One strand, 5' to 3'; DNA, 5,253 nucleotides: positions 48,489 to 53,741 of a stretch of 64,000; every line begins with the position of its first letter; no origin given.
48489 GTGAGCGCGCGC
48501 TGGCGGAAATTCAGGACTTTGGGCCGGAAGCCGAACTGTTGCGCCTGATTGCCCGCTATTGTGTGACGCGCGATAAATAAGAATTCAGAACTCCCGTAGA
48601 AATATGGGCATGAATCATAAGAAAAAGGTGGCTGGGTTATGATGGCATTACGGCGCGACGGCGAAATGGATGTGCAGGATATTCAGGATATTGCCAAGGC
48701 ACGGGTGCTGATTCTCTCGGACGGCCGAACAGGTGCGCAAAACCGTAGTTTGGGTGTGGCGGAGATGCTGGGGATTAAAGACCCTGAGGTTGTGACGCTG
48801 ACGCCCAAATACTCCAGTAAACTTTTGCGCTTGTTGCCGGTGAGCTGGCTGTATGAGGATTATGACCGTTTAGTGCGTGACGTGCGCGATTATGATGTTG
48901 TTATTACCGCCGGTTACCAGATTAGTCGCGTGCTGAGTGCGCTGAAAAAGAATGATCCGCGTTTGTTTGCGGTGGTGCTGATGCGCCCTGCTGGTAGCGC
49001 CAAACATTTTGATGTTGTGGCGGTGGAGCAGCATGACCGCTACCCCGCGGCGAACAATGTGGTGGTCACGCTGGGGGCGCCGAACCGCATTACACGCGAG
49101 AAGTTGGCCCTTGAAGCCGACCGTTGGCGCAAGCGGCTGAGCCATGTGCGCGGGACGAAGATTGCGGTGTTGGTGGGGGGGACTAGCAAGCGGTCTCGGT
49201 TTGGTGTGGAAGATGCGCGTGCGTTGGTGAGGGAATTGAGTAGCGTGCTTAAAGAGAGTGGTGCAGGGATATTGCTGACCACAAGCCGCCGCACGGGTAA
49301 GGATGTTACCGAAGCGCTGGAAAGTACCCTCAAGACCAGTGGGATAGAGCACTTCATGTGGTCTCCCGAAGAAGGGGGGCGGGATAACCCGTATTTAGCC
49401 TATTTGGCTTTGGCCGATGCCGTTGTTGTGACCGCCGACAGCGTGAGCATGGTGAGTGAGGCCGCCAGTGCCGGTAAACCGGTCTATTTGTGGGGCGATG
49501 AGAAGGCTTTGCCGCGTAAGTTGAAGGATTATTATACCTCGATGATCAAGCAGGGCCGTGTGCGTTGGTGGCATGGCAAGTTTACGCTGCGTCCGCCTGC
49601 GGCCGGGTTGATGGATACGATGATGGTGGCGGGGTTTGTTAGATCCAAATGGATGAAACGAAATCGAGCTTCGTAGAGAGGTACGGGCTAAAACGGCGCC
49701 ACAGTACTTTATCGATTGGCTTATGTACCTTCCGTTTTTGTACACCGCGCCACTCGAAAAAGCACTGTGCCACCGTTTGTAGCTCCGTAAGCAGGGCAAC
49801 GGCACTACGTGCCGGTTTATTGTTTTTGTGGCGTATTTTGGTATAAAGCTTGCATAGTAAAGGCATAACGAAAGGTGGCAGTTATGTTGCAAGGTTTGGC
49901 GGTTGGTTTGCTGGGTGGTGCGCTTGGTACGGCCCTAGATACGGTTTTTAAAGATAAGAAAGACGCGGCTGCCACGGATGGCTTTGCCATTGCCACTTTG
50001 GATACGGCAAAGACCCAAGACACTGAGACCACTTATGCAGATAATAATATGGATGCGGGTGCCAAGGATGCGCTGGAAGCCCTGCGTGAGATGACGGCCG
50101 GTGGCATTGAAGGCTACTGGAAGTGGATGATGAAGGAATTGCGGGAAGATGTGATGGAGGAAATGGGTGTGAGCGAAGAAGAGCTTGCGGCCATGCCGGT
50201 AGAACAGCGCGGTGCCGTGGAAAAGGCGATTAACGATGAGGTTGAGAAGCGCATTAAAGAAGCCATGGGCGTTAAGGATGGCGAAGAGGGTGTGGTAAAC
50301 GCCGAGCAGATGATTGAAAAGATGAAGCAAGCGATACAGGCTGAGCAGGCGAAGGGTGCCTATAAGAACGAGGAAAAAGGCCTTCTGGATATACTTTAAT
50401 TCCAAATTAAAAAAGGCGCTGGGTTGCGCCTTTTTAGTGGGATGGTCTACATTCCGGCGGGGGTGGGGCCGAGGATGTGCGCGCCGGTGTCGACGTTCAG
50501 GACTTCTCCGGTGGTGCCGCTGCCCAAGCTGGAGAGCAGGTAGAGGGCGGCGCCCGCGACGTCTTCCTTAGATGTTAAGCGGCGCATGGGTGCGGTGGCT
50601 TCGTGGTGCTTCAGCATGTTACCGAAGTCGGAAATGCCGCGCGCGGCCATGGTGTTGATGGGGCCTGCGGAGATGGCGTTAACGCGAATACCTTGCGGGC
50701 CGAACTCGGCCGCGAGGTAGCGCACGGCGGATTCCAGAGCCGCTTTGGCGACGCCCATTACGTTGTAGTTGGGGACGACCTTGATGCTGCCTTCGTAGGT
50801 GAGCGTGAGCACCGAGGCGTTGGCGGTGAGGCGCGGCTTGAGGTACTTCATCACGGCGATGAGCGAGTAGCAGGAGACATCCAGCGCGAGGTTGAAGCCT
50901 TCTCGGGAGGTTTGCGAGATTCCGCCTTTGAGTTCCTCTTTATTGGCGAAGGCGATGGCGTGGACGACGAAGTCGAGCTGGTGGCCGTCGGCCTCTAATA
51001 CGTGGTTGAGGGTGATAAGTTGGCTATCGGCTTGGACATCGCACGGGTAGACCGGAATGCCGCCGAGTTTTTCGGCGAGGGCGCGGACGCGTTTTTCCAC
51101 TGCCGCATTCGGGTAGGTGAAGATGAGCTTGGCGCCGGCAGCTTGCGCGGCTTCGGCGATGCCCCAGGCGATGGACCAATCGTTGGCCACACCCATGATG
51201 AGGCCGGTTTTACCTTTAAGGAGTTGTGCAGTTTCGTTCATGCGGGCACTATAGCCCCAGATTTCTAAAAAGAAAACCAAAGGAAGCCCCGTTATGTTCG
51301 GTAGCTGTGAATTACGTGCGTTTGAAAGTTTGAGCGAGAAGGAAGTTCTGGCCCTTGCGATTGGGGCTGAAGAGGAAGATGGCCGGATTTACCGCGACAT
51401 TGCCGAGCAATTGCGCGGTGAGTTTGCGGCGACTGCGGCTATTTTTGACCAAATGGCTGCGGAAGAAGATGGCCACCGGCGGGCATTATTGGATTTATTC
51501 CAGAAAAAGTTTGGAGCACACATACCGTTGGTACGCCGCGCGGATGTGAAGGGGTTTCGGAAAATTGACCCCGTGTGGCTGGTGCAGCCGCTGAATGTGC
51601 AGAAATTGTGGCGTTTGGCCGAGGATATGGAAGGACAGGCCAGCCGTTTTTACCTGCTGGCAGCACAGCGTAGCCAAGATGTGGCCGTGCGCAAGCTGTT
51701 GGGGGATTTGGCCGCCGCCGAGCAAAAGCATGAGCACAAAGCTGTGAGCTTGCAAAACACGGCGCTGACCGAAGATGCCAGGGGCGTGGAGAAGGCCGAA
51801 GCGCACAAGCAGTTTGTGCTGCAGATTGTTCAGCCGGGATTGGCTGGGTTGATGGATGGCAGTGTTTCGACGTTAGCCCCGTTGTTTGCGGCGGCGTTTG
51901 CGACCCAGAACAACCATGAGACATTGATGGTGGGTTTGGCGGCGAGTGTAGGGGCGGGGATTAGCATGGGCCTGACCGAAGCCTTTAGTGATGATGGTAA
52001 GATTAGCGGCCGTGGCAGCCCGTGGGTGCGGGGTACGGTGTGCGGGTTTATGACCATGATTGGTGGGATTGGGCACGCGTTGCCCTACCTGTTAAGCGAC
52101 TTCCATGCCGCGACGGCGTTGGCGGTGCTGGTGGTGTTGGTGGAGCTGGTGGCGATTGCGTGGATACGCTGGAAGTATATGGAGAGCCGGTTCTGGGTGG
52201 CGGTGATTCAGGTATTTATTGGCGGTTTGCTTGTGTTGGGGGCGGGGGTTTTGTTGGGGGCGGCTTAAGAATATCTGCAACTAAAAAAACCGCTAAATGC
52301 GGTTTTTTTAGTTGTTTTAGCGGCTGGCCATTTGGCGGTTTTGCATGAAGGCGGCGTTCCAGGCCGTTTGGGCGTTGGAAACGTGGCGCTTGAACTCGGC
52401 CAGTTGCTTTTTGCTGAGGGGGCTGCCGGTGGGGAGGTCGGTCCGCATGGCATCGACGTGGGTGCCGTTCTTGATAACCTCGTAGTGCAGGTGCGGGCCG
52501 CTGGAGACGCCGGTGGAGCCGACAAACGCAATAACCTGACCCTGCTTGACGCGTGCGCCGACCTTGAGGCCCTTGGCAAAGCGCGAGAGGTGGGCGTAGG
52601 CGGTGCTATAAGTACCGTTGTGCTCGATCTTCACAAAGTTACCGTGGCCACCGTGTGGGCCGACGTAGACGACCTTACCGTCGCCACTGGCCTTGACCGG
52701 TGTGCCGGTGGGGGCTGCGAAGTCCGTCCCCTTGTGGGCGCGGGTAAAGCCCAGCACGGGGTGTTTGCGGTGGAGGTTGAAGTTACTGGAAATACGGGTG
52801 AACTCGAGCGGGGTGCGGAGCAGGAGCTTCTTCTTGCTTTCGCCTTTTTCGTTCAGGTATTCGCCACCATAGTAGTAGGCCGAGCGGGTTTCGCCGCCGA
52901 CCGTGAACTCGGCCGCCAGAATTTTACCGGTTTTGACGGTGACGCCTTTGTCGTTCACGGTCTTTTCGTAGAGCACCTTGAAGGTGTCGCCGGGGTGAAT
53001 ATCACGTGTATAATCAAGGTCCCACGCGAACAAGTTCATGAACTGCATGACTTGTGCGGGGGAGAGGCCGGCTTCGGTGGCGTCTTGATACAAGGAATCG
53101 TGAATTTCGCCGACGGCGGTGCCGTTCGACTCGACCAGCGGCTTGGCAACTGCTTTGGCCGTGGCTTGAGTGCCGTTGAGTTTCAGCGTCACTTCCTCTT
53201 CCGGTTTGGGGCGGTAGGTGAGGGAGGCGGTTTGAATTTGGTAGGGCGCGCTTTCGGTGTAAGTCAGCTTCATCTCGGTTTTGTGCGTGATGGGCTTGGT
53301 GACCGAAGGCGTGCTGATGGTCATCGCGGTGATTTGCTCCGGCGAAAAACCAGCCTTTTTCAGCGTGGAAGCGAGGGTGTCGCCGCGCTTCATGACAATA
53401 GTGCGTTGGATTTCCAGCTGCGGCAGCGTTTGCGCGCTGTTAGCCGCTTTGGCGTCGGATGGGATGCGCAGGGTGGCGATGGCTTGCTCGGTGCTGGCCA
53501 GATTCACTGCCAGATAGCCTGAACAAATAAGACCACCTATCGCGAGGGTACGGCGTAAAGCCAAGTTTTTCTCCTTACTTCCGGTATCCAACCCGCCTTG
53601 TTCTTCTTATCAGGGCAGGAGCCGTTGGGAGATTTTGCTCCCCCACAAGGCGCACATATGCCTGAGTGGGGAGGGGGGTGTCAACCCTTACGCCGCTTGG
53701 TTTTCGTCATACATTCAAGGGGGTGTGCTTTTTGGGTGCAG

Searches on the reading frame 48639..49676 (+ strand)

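Call 105: search_protein_families(library=pfam, proteins=[window:48639-49676:+], max_evalue=0.00001)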
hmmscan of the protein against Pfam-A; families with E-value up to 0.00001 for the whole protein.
window:48639-49676:+ (345 aa): 1 family
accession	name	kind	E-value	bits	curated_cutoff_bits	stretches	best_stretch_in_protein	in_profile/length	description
PF06258.17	Mito_fiss_Elm1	-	7.6e-70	235.9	27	1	32-338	2-304/304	Mitochondrial fission ELM1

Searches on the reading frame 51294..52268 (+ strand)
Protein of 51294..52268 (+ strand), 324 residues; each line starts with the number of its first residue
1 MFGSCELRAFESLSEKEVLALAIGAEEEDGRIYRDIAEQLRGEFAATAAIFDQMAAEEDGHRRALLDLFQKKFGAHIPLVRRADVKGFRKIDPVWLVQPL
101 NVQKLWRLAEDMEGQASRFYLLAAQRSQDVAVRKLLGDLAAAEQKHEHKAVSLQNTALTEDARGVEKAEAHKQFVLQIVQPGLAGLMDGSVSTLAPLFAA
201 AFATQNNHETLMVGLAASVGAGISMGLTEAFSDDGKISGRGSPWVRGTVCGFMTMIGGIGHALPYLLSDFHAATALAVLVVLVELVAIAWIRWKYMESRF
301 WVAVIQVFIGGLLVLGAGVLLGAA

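Call 105: search_protein_families(library=pfam, proteins=[window:51294-52268:+], max_evalue=0.00001)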
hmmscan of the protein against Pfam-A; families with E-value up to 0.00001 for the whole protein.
window:51294-52268:+ (324 aa): 2 families
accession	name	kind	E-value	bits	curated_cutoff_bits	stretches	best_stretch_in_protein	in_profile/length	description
PF02915.23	Rubrerythrin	-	1.6e-26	93.8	22.8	1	17-150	1-133/137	Rubrerythrin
PF01988.24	VIT1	-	1.1e-09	38.9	28.1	0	241-322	131-213/214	VIT family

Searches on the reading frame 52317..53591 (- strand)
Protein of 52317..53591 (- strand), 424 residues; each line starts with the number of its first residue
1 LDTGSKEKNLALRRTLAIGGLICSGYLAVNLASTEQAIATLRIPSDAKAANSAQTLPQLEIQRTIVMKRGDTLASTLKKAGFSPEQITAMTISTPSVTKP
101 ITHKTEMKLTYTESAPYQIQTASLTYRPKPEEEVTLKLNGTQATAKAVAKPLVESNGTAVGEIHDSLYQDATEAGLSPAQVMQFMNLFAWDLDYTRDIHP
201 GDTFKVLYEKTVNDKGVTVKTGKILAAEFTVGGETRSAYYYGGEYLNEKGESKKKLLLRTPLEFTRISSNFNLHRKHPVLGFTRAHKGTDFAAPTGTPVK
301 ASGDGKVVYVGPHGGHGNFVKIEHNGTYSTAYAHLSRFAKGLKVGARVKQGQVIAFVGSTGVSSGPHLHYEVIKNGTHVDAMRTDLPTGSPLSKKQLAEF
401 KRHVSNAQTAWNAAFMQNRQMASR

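Call 105: search_protein_families(library=pfam, proteins=[window:52317-53591:-], max_evalue=0.00001)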
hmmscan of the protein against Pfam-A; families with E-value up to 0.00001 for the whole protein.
window:52317-53591:- (424 aa): 2 families
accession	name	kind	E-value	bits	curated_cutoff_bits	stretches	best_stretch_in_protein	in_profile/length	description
PF01551.29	Peptidase_M23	-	2e-33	114.9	28.7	1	285-380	2-95/96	Peptidase family M23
PF19425.4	Csd3_N2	-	4.8e-09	36.6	27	1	158-272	8-121/122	Csd3 second domain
